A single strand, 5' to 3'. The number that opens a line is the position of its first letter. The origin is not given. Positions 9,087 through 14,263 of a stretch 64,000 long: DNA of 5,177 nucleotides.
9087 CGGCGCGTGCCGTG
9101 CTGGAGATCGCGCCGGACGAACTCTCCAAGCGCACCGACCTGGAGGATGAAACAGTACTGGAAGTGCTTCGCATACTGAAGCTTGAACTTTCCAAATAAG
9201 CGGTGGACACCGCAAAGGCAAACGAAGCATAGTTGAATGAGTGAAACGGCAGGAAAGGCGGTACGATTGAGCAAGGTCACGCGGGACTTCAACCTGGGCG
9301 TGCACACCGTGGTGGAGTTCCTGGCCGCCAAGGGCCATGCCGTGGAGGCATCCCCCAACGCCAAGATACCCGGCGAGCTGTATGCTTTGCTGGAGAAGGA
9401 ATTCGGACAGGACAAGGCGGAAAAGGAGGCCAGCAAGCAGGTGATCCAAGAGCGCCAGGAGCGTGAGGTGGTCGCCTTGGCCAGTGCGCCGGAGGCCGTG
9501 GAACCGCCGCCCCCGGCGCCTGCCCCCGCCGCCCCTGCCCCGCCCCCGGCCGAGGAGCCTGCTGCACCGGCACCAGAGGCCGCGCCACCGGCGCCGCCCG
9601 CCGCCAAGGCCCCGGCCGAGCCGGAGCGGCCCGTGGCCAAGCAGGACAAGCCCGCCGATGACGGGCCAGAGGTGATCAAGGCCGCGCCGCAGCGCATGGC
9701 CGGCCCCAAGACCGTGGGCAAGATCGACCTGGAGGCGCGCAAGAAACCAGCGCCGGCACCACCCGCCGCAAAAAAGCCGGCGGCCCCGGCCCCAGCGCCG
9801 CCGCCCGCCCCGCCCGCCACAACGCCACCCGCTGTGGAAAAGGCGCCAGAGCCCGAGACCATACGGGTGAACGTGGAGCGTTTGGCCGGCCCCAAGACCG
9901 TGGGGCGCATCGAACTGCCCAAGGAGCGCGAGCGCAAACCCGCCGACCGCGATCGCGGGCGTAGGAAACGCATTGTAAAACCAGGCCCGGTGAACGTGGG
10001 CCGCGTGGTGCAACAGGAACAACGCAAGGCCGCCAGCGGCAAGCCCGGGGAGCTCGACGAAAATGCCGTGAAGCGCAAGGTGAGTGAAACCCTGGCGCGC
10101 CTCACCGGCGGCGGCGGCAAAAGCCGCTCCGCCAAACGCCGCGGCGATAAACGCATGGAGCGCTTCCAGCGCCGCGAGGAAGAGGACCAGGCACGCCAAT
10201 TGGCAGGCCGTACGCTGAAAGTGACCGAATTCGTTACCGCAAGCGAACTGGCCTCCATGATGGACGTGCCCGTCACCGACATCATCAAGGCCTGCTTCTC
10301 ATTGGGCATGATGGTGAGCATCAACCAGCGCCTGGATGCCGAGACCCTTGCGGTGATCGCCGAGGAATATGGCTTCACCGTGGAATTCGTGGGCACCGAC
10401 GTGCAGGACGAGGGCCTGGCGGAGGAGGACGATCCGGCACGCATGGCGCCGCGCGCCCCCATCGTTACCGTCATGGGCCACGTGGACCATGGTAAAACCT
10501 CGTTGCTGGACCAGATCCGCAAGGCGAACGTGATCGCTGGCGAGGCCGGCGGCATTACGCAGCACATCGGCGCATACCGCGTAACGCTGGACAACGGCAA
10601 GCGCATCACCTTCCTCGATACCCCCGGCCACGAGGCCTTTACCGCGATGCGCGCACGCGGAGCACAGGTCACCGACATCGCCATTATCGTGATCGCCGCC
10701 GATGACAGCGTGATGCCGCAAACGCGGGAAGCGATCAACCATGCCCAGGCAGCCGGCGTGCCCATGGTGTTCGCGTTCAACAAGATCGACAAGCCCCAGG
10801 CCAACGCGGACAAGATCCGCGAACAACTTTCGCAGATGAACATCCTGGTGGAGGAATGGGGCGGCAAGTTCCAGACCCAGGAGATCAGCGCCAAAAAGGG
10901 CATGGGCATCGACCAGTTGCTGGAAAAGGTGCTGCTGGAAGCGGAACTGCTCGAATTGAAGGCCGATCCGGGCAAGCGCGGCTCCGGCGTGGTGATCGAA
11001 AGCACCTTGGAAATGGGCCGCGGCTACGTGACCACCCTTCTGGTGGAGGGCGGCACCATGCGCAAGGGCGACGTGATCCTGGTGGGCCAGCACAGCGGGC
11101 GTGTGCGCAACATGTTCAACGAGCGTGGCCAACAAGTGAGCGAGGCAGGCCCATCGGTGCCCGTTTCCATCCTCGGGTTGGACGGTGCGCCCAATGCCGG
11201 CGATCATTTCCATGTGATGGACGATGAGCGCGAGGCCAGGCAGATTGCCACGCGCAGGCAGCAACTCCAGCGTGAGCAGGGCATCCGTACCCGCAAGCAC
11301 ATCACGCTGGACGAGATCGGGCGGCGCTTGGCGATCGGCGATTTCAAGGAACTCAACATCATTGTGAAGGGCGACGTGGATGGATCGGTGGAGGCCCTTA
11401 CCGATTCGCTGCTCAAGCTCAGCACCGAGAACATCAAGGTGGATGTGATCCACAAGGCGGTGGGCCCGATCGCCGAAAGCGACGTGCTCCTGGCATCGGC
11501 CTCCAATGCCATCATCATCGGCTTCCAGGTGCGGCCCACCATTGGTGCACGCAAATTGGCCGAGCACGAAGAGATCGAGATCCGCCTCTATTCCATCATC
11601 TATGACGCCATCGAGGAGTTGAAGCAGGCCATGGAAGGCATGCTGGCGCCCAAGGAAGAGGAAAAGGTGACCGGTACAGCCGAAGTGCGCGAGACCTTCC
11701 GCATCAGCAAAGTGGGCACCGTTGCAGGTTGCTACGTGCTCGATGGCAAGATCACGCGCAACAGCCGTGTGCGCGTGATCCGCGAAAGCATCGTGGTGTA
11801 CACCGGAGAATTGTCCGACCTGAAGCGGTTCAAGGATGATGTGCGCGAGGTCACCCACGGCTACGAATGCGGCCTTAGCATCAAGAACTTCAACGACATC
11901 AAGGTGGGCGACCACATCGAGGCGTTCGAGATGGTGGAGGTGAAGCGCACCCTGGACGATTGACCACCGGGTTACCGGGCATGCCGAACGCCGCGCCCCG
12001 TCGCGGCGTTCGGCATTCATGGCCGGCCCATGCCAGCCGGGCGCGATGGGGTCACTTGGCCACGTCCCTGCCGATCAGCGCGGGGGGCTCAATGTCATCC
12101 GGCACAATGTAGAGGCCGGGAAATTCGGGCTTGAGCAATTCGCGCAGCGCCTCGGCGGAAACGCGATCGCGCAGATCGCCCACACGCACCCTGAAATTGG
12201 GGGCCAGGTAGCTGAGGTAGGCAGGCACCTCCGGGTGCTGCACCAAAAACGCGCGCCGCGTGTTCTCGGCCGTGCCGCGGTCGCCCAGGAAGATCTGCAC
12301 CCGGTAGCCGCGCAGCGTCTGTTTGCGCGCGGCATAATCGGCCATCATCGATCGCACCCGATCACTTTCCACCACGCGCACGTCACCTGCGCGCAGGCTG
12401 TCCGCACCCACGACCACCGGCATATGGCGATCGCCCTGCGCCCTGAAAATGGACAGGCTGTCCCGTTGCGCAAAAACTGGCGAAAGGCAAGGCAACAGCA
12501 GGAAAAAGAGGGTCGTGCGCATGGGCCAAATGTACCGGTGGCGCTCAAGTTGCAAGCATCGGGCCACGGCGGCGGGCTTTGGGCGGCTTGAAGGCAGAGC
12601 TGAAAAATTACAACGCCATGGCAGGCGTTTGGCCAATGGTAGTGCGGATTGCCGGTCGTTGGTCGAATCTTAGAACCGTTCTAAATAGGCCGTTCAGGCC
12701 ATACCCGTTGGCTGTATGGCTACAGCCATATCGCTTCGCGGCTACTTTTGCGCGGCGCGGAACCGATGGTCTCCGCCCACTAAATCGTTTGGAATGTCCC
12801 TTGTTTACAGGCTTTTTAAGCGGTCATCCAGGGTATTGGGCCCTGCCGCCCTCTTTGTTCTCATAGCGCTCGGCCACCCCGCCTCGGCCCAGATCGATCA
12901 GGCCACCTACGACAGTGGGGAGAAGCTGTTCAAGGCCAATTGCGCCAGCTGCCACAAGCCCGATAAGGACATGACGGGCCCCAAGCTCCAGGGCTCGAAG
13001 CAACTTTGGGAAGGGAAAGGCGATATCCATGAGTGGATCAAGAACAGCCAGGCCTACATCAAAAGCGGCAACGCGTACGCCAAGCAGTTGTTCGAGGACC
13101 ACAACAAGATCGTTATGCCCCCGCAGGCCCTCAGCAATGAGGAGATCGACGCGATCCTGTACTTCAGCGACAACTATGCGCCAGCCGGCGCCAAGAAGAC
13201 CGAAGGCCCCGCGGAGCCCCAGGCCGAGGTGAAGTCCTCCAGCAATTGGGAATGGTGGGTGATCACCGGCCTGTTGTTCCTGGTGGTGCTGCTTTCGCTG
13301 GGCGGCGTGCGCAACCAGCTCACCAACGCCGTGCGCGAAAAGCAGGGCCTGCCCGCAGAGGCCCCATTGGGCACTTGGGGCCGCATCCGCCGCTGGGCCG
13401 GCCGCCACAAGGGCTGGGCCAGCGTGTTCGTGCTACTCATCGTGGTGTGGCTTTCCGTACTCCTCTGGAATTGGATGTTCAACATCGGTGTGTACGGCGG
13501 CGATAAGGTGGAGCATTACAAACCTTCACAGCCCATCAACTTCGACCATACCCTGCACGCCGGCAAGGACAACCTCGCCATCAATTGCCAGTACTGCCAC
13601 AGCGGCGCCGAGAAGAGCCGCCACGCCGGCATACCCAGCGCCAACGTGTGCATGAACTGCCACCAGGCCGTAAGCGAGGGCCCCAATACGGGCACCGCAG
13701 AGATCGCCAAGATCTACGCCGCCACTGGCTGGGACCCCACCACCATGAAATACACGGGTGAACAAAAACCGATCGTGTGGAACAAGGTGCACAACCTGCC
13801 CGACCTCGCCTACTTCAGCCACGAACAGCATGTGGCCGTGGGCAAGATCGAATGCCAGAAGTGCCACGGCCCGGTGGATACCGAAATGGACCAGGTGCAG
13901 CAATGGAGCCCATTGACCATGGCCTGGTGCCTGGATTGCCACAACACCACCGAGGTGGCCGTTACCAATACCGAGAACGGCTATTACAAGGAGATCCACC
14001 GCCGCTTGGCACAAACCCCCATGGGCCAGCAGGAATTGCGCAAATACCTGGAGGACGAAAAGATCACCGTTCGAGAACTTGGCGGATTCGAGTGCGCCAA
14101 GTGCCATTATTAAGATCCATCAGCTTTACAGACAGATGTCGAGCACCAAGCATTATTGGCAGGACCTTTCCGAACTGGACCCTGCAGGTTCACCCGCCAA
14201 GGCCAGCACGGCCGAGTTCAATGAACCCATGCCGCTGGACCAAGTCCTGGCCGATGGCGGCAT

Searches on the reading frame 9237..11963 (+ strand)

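Call 52: search_protein_families(library=pfam, proteins=[window:9237-11963:+], max_evalue=0.00001)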
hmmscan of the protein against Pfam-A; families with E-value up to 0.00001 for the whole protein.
window:9237-11963:+ (908 aa): 6 families
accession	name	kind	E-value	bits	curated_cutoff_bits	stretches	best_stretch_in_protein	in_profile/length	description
PF11987.13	IF-2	-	1.2e-39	135.3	27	1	683-796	4-117/117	Translation-initiation factor 2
PF00009.33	GTP_EFTU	-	1.8e-34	119.4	26.5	1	408-566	4-183/188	Elongation factor Tu GTP binding domain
PF22042.2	EF-G_D2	-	1.6e-24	86.3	27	1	583-660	3-83/84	Elongation factor G domain 2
PF04760.21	IF2_N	-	5.3e-15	55.4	25.3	1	330-380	1-52/53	Translation initiation factor IF-2, N-terminal region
PF01926.29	MMR_HSR1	-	1.9e-11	44.5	21.9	1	410-516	2-113/113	50S ribosome-binding GTPase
PF03144.31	GTP_EFTU_D2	-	6.4e-11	43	30.3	1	827-893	1-71/73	Elongation factor Tu domain 2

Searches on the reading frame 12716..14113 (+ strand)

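Call 52: search_protein_families(library=pfam, proteins=[window:12716-14113:+], max_evalue=0.00001)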
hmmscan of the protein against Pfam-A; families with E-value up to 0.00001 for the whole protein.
window:12716-14113:+ (465 aa): 6 families
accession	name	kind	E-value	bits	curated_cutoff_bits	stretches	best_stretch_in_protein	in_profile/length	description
PF14522.11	Cytochrome_C7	-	6.6e-12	45.5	24.8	0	366-464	2-66/67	Cytochrome c7 and related cytochrome c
PF13442.11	Cytochrome_CBB3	-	1.5e-09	38.4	27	1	64-149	2-66/68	Cytochrome C oxidase, cbb3-type, subunit III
PF02085.21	Cytochrom_CIII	-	4e-09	37.2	22.9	0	365-464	21-101/101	Class III cytochrome C family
PF22113.1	Mtrc-MtrF_II-IV_dom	-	3.2e-08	33.8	30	0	375-464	4-88/176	Outer membrane cytochrome MtrC/MtrF-like, domains II/IV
PF14537.11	Cytochrom_c3_2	-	7.6e-08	33.2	25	0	288-321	6-38/79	Cytochrome c3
PF00034.26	Cytochrom_C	-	8.3e-08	33.9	21.3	1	67-150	3-85/90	Cytochrome c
